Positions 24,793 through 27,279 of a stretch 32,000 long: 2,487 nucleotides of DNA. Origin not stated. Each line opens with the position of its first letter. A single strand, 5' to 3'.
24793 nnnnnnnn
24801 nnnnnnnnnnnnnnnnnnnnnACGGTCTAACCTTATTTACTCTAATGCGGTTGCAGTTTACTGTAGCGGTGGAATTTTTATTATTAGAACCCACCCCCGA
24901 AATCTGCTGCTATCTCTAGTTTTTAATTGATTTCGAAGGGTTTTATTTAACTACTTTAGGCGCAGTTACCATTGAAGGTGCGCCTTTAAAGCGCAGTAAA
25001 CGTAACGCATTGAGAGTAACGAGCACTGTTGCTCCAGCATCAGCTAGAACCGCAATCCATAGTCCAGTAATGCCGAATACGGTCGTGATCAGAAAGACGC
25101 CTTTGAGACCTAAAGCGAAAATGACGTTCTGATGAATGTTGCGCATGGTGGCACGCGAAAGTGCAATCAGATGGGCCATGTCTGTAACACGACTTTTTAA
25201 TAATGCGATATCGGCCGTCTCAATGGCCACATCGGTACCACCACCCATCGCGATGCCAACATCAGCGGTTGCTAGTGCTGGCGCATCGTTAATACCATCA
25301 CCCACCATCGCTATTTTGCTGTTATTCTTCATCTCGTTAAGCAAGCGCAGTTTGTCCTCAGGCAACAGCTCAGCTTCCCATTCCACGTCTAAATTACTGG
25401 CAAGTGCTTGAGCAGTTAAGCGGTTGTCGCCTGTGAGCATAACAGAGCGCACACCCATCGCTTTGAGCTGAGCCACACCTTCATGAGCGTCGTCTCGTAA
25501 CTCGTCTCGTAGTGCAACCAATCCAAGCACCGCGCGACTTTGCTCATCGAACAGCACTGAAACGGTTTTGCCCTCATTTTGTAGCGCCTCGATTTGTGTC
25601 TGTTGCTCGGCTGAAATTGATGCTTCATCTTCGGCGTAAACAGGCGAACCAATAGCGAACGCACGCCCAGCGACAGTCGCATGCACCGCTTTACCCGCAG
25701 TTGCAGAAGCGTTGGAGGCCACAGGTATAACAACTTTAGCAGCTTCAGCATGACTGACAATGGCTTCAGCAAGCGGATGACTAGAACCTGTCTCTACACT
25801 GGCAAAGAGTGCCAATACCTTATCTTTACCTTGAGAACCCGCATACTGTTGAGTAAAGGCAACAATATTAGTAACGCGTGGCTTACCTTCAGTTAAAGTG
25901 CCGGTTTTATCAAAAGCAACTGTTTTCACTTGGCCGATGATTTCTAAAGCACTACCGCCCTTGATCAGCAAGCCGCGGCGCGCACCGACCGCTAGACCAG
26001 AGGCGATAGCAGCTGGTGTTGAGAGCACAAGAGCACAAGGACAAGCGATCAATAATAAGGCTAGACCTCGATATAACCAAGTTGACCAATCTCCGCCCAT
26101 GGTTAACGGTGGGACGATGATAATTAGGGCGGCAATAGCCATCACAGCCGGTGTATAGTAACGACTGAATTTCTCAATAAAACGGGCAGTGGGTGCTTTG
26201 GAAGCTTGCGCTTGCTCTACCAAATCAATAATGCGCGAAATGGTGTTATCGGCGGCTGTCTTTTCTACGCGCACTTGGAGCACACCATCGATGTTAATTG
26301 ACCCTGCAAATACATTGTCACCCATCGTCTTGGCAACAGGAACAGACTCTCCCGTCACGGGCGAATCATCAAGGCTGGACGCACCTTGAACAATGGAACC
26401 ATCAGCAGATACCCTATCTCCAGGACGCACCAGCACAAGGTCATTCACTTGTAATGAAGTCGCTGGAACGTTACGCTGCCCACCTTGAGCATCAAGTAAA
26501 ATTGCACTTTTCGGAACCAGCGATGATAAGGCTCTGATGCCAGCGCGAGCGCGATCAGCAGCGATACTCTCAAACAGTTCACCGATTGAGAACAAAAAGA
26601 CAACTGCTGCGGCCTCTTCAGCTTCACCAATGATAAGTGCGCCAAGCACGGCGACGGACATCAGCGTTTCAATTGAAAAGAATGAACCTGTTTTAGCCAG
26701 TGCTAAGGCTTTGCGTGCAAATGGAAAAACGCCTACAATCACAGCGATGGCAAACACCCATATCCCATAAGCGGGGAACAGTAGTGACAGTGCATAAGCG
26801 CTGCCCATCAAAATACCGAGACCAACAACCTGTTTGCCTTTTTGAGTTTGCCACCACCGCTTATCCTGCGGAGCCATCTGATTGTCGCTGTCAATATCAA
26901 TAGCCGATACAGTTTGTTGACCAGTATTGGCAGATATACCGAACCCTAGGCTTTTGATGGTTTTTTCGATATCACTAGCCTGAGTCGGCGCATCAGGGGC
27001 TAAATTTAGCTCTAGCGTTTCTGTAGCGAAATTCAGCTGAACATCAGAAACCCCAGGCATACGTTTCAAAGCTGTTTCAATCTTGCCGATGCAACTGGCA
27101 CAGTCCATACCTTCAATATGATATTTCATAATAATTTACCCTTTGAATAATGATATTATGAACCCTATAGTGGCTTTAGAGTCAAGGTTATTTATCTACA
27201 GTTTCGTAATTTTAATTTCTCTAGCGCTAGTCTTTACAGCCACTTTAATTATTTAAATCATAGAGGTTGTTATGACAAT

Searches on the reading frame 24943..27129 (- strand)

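Call 58: search_protein_families(library=padloc, proteins=[window:24943-27129:-], max_evalue=0.001)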
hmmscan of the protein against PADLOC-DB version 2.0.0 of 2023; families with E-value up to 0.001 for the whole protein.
window:24943-27129:- (728 aa): 0 families

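Call 59: search_protein_families(library=pfam, proteins=[window:24943-27129:-], max_evalue=0.001)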
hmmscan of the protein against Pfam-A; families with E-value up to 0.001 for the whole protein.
window:24943-27129:- (728 aa): 3 families
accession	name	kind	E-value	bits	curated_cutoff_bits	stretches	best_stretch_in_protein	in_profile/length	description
PF00122.25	E1-E2_ATPase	-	2.1e-52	177.7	28.1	1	204-385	2-181/181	E1-E2 ATPase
PF00702.32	Hydrolase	-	1.7e-35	123.6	26.4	1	401-623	1-191/191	haloacid dehalogenase-like hydrolase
PF00403.32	HMA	-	2.1e-16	60.5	24.8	1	3-63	2-61/62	Heavy-metal-associated domain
